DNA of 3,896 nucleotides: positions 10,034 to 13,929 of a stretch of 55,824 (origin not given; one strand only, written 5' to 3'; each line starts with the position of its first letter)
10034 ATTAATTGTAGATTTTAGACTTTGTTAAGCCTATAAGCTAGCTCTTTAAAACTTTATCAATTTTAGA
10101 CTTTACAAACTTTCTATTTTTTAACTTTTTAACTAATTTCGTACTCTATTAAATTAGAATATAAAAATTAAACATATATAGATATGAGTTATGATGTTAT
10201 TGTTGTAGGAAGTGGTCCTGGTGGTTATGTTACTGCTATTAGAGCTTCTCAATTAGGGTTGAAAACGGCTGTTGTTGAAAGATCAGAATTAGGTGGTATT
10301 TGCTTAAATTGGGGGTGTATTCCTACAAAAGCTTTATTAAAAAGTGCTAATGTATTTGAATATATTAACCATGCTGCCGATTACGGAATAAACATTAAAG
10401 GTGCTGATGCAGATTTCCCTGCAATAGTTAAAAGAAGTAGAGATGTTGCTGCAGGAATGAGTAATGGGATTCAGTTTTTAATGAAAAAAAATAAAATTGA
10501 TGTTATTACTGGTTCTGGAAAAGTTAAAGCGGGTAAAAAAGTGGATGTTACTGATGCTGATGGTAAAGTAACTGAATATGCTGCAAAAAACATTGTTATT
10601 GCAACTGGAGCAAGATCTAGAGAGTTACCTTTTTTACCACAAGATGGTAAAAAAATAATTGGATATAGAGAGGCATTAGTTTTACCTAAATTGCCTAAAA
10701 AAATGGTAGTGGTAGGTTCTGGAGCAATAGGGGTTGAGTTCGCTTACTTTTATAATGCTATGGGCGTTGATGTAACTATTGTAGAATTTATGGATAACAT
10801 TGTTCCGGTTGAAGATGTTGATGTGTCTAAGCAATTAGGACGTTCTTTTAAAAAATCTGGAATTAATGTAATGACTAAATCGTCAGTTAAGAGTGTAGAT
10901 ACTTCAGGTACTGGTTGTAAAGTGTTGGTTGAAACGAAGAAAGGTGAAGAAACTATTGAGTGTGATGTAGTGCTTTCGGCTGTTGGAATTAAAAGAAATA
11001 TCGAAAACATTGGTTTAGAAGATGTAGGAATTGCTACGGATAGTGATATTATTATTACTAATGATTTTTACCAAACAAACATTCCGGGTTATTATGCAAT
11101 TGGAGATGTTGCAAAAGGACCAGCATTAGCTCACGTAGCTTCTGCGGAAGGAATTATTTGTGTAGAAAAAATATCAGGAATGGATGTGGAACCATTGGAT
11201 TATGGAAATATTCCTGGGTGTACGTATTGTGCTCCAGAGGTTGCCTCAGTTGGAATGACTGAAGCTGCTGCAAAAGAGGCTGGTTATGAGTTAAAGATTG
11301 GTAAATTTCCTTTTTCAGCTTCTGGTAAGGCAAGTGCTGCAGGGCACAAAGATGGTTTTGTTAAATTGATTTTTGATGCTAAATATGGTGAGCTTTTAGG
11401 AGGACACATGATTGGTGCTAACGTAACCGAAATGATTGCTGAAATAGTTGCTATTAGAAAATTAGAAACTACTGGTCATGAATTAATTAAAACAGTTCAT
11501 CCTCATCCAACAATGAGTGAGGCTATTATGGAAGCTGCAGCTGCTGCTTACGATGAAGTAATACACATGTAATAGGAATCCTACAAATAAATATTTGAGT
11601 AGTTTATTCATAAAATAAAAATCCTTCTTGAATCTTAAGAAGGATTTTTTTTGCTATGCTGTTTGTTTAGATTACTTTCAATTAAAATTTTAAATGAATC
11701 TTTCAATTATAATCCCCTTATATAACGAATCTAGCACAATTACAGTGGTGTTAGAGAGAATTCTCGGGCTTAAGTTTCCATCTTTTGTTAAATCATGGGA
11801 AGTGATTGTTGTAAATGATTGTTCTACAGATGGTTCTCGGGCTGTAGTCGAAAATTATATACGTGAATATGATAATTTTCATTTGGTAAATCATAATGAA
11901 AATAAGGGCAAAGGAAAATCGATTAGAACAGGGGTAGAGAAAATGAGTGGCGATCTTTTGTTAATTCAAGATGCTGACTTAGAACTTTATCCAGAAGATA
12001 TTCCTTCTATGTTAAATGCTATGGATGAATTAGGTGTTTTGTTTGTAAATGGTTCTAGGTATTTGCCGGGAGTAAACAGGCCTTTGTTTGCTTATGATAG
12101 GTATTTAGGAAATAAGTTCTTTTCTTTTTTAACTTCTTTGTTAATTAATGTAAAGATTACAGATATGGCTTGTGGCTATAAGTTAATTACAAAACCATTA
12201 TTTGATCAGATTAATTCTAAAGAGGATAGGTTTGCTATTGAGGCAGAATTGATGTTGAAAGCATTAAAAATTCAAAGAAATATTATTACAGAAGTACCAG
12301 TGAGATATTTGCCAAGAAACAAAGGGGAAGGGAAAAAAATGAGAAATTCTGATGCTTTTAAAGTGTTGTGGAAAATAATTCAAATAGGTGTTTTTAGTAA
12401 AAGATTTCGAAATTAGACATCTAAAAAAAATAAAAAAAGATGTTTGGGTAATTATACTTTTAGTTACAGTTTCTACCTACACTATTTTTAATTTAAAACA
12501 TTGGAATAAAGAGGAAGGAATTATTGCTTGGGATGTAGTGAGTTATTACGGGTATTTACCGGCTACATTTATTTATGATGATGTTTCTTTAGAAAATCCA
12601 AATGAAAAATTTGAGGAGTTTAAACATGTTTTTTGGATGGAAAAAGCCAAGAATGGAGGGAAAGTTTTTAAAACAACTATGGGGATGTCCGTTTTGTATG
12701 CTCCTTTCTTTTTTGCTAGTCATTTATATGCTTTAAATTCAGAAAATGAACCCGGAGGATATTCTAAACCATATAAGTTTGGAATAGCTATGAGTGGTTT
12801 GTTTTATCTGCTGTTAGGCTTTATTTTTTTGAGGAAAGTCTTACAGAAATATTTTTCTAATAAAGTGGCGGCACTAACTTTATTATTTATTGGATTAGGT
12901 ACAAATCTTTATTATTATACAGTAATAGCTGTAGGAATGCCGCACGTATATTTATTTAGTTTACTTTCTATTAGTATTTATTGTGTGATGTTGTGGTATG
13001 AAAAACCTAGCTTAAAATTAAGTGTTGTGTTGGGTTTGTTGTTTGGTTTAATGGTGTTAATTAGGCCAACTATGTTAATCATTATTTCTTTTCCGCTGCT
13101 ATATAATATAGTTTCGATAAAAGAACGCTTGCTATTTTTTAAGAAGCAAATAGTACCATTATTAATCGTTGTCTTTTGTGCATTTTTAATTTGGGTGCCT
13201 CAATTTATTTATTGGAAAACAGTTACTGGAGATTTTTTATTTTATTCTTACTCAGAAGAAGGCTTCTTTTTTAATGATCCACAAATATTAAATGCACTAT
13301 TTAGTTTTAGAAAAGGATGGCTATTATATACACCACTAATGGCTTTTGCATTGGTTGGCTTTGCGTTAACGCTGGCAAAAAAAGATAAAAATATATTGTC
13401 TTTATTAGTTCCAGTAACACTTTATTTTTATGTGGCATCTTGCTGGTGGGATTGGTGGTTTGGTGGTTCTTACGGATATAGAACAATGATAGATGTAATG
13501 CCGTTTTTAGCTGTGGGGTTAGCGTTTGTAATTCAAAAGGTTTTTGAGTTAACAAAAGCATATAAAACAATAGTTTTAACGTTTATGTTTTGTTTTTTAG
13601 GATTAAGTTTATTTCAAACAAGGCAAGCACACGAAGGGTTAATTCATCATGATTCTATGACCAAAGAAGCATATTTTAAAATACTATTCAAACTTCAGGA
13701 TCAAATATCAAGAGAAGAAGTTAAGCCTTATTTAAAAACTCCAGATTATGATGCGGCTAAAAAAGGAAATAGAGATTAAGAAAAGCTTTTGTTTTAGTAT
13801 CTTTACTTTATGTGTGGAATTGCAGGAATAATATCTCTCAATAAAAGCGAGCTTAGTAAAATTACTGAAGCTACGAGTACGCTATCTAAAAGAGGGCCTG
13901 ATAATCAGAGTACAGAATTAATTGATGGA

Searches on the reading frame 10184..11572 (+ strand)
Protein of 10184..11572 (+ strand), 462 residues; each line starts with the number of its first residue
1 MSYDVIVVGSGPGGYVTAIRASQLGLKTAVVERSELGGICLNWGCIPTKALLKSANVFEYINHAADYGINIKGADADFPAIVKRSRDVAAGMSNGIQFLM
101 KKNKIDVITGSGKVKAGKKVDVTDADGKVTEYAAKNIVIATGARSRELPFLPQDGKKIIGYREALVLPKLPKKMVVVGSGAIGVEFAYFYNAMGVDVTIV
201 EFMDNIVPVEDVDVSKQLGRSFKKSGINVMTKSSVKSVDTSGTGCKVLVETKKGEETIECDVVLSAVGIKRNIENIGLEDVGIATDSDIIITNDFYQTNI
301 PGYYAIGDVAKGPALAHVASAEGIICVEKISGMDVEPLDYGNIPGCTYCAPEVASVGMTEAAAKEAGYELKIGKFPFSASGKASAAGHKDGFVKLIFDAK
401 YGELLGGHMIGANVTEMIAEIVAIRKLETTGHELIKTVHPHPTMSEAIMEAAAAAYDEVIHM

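Call 14: search_protein_families(library=pfam, proteins=[window:10184-11572:+])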
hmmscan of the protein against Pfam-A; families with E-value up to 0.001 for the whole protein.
window:10184-11572:+ (462 aa): 12 families
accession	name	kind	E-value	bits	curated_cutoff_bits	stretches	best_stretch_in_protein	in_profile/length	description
PF07992.20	Pyr_redox_2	-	1.1e-69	235.5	26.1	1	3-323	1-291/291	Pyridine nucleotide-disulphide oxidoreductase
PF02852.28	Pyr_redox_dim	-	2e-37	128.2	25.3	1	343-452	1-110/110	Pyridine nucleotide-disulphide oxidoreductase, dimerisation domain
PF00070.33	Pyr_redox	-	1.8e-23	83.3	22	1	173-250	1-78/82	Pyridine nucleotide-disulphide oxidoreductase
PF13738.12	Pyr_redox_3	-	1.2e-14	54.7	30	1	6-307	1-305/305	Pyridine nucleotide-disulphide oxidoreductase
PF01266.30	DAO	-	3.6e-10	40.3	27.9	0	4-37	1-35/353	FAD dependent oxidoreductase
PF00890.30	FAD_binding_2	-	4.3e-09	36.5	20.4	1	4-41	1-38/414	FAD binding domain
PF12831.13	FAD_oxidored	-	5.6e-08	32.9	27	1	4-41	1-39/416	FAD dependent oxidoreductase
PF13450.12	NAD_binding_8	-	1.8e-07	31.8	21.9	0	7-40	1-35/68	NAD(P)-binding Rossmann-like domain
PF03486.20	HI0933_like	-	5.9e-07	29.6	50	0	4-35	2-33/244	HI0933-like protein Rossmann domain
PF01134.28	GIDA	-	1.3e-06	28.2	22.1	1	4-143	1-150/391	Glucose inhibited division protein A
PF01494.25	FAD_binding_3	-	4.9e-06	26.4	22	0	3-34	2-33/349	FAD binding domain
PF13434.12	Lys_Orn_oxgnase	-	1.1e-05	25.2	21.3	1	88-190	104-207/339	L-lysine 6-monooxygenase/L-ornithine 5-monooxygenase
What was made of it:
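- Checked: ORF 10184-11572 (+) is a Pyr_redox_2/Pyr_redox_dim dihydrolipoamide-dehydrogenase-type protein (call 14).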

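Call 16: find_encoding_contigs(protein=window:10184-11572:+, flank=6000, max_places=10)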
Protein window:10184-11572:+ (462 aa): no gene with exactly this product is on record in the collection.

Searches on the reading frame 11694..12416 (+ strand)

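Call 14: search_protein_families(library=pfam, proteins=[window:11694-12416:+])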
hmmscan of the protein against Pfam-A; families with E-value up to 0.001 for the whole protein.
window:11694-12416:+ (240 aa): 3 families
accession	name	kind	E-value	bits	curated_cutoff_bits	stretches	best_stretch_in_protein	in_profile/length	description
PF00535.33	Glycos_transf_2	-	4e-33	115.1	23.3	1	4-172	1-166/168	Glycosyl transferase family 2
PF10111.15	Glyco_tranf_2_2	-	7.7e-07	29.3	27.3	1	4-103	1-99/276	Glycosyltransferase like family 2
PF13641.12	Glyco_tranf_2_3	-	1.2e-06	29.2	27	1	3-124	3-125/230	Glycosyltransferase like family 2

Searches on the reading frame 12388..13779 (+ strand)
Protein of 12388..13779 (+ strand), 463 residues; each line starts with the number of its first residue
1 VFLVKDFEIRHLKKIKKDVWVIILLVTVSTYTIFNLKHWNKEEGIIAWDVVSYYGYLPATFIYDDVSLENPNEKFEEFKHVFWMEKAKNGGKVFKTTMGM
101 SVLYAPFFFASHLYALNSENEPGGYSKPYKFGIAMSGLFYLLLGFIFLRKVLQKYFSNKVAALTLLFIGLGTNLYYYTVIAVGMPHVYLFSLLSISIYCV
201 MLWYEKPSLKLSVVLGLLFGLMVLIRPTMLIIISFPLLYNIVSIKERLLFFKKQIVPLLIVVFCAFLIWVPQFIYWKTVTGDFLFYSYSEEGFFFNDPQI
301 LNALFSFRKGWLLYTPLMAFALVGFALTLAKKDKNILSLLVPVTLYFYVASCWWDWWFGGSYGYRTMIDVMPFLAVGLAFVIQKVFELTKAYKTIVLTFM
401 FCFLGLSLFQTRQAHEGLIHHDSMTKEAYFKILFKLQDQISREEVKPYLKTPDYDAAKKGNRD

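Call 14: search_protein_families(library=pfam, proteins=[window:12388-13779:+])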
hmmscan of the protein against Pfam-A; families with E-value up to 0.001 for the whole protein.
window:12388-13779:+ (463 aa): 1 family
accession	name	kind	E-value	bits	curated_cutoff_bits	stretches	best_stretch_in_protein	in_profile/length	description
PF13231.12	PMT_2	-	2.3e-05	25.1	26.1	1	140-273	31-158/160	Dolichyl-phosphate-mannose-protein mannosyltransferase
